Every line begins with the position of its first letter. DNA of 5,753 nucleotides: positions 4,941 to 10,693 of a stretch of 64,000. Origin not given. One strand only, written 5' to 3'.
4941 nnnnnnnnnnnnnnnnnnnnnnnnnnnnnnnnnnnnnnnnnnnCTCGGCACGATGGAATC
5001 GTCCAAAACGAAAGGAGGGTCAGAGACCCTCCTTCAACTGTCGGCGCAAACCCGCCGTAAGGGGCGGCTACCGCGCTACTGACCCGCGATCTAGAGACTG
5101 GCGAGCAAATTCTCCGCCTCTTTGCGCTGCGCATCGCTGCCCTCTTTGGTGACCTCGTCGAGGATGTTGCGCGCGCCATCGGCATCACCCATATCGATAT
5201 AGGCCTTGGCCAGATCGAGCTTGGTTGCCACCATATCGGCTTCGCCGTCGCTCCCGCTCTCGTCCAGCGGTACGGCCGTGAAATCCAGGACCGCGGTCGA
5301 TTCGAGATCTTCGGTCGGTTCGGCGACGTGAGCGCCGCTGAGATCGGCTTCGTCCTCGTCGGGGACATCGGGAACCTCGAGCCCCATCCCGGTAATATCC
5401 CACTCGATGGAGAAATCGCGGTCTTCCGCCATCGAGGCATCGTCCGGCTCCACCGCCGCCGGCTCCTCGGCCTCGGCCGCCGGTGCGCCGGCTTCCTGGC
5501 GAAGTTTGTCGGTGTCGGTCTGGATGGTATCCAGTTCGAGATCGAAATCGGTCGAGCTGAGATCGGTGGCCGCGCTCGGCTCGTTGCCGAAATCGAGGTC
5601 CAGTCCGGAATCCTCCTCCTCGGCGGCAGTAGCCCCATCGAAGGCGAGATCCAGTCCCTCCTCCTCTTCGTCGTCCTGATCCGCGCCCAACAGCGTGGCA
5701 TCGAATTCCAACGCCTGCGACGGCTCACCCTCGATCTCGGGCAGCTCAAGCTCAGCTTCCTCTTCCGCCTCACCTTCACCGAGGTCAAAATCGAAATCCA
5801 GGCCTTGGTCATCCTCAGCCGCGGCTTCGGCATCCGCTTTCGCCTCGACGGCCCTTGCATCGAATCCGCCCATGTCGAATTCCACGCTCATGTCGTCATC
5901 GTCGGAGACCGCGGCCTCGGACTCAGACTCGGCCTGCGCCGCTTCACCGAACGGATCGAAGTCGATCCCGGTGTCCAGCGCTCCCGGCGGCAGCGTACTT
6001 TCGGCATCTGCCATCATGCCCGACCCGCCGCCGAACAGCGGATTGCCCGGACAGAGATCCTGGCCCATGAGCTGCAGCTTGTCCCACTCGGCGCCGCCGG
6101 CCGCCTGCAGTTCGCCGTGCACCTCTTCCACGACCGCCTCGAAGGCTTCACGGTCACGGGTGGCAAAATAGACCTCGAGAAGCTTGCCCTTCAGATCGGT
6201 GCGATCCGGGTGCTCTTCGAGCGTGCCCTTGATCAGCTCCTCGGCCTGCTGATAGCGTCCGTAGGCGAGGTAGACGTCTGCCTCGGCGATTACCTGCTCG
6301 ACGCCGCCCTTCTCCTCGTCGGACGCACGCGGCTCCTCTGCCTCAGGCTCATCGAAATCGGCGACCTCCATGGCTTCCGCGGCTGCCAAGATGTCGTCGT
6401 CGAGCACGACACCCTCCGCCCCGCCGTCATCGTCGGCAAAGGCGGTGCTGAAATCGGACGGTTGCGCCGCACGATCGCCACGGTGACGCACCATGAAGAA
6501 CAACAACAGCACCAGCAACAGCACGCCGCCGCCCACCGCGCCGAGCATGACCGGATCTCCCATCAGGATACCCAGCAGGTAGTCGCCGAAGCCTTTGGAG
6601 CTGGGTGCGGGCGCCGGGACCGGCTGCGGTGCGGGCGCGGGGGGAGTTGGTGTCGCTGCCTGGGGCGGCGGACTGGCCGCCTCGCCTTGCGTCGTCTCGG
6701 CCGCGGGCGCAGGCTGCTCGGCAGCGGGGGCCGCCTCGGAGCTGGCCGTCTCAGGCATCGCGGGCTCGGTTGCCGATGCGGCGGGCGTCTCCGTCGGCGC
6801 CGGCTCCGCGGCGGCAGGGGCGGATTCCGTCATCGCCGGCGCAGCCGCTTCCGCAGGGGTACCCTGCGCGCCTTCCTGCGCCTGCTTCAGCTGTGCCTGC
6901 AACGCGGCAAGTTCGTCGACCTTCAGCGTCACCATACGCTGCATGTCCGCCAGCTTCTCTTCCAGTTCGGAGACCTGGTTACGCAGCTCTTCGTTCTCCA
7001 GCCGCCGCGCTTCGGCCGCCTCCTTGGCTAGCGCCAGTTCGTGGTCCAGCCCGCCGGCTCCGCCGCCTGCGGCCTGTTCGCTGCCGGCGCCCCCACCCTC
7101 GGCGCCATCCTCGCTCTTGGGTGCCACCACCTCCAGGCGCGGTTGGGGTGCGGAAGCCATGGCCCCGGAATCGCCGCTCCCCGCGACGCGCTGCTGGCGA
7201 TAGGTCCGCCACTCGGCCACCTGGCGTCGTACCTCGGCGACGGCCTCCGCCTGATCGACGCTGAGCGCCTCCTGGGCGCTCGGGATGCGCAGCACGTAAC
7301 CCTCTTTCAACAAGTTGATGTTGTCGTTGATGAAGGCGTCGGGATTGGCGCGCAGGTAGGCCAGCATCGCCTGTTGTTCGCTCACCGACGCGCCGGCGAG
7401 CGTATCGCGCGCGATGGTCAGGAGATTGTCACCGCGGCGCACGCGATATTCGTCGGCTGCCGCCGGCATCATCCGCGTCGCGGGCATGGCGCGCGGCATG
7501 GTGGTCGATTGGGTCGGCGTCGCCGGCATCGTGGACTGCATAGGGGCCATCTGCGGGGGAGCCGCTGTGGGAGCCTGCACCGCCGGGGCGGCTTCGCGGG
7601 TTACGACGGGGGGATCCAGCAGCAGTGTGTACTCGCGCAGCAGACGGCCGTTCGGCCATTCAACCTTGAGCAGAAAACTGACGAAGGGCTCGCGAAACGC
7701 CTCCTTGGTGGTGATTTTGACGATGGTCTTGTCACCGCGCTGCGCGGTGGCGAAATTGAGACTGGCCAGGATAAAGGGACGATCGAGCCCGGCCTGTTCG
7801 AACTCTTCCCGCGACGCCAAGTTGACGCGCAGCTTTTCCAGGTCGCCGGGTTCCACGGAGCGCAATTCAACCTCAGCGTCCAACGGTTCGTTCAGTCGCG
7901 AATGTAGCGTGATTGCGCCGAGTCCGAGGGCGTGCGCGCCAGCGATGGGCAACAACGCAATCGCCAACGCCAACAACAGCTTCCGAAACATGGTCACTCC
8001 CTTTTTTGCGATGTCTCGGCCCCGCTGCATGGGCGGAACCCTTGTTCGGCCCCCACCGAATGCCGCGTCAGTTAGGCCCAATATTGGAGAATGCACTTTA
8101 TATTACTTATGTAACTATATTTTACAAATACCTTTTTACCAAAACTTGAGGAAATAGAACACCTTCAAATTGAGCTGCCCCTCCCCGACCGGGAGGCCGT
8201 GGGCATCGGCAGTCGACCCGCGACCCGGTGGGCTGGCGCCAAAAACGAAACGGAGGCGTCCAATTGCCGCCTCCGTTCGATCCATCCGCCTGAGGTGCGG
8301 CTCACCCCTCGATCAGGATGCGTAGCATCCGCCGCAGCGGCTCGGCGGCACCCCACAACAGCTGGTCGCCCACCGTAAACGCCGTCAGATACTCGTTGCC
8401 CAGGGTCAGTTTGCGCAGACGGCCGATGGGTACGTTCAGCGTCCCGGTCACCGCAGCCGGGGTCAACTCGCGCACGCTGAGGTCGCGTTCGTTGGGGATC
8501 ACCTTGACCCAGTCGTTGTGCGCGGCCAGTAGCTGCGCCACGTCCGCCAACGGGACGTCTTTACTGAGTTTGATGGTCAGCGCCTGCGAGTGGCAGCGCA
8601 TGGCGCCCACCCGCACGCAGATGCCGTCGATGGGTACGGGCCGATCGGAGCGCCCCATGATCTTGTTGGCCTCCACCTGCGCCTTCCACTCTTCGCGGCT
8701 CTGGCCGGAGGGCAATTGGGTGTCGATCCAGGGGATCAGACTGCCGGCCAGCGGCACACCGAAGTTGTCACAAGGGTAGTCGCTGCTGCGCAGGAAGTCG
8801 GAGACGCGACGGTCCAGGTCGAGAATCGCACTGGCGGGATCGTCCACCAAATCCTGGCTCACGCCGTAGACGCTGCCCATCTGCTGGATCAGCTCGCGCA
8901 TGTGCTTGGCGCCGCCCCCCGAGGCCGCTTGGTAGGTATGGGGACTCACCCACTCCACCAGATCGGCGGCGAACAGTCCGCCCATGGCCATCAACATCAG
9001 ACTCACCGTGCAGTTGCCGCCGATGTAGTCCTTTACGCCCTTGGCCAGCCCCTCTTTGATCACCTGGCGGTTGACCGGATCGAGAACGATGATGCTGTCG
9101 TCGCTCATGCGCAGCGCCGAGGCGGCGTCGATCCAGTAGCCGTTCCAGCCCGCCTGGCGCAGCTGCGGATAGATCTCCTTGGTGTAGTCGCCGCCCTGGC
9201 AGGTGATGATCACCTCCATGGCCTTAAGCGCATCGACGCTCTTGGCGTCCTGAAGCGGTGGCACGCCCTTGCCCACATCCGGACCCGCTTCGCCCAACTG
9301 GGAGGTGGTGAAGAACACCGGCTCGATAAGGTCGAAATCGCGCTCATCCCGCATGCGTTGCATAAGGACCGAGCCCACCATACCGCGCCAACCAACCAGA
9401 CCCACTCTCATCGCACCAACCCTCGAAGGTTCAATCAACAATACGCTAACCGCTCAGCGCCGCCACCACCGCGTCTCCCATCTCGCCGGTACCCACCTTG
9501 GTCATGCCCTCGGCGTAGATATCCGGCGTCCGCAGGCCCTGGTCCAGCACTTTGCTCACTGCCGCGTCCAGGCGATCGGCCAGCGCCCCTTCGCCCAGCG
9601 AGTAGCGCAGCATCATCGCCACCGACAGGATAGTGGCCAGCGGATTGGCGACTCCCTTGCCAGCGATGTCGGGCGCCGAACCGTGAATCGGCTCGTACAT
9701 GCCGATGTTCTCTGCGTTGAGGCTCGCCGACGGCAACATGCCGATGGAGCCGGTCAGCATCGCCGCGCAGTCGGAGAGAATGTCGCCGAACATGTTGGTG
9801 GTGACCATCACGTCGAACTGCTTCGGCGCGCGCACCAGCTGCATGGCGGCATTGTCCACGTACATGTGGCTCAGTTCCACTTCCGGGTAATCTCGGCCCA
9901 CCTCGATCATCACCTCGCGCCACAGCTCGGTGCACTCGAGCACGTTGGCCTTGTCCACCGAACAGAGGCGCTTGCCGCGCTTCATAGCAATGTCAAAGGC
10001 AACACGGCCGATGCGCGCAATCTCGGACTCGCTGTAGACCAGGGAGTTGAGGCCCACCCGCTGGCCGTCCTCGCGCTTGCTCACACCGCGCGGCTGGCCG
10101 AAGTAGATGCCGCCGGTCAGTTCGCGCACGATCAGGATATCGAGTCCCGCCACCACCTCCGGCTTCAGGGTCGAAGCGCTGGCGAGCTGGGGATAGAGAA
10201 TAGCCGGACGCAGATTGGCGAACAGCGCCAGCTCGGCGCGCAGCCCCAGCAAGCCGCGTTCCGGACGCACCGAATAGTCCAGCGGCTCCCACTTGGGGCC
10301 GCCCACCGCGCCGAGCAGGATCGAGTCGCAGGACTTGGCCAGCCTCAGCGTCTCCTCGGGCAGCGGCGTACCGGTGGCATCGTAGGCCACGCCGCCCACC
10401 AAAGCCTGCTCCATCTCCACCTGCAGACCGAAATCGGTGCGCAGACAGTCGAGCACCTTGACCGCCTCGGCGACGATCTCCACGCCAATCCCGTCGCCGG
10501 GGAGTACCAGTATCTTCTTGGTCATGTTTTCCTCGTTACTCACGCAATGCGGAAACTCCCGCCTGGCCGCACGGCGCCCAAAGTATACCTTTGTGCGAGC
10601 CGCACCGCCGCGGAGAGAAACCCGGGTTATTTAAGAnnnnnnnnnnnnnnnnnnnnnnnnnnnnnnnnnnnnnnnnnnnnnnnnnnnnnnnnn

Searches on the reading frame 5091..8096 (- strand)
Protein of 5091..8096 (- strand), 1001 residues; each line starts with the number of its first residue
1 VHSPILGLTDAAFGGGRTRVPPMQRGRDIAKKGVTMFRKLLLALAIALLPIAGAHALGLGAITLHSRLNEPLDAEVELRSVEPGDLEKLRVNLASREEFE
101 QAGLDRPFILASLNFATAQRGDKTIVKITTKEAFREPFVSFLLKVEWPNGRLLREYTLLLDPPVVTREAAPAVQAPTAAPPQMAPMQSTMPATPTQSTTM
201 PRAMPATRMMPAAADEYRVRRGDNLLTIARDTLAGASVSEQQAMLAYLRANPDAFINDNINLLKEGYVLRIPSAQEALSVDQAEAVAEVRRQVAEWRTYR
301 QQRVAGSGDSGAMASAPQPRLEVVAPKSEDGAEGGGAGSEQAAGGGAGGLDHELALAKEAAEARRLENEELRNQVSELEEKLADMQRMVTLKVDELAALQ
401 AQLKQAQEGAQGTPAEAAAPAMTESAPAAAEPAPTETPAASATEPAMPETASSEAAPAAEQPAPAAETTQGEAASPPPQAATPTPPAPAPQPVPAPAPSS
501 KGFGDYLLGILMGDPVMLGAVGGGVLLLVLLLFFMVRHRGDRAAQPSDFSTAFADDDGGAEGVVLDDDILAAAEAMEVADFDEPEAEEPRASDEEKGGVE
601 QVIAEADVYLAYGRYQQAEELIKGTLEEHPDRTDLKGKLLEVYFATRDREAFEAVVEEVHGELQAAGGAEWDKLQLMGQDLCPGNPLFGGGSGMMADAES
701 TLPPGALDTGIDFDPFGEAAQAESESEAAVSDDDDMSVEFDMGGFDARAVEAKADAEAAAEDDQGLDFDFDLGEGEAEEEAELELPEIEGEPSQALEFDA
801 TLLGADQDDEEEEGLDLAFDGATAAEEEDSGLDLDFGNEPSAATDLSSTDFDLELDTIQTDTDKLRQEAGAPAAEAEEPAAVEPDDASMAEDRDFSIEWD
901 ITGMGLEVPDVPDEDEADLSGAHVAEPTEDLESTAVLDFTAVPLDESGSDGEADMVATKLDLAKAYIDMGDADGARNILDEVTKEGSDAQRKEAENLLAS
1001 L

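Call 50: search_protein_families(library=pfam, proteins=[window:5091-8096:-], max_evalue=0.00001)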
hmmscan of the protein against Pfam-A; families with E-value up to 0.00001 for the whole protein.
window:5091-8096:- (1001 aa): 3 families
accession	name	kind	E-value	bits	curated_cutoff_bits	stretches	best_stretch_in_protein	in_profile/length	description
PF25800.1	FimV_N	-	7.5e-38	129.4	27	1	57-163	1-108/108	FimV N-terminal domain Ig-like domain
PF14559.12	TPR_19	-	4.6e-09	36.9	25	0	610-659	2-51/68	Tetratricopeptide repeat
PF13428.12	TPR_14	-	4.6e-06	27.2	23.5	0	603-639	5-41/44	Tetratricopeptide repeat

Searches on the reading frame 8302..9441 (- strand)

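Call 50: search_protein_families(library=pfam, proteins=[window:8302-9441:-], max_evalue=0.00001)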
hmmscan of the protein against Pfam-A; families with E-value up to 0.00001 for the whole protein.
window:8302-9441:- (379 aa): 2 families
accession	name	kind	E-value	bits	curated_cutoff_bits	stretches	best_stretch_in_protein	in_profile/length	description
PF02774.23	Semialdhyde_dhC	-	1.8e-46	159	26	1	155-363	3-184/184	Semialdehyde dehydrogenase, dimerisation domain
PF01118.30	Semialdhyde_dh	-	1.6e-24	87.1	26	1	12-130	1-120/121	Semialdehyde dehydrogenase, NAD binding domain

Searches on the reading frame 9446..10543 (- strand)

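Call 50: search_protein_families(library=pfam, proteins=[window:9446-10543:-], max_evalue=0.00001)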
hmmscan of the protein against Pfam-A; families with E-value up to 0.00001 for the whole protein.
window:9446-10543:- (365 aa): 1 family
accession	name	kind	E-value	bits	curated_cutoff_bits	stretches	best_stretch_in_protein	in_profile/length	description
PF00180.25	Iso_dh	-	3.6e-136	454.4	27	1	10-359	1-348/348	Isocitrate/isopropylmalate dehydrogenase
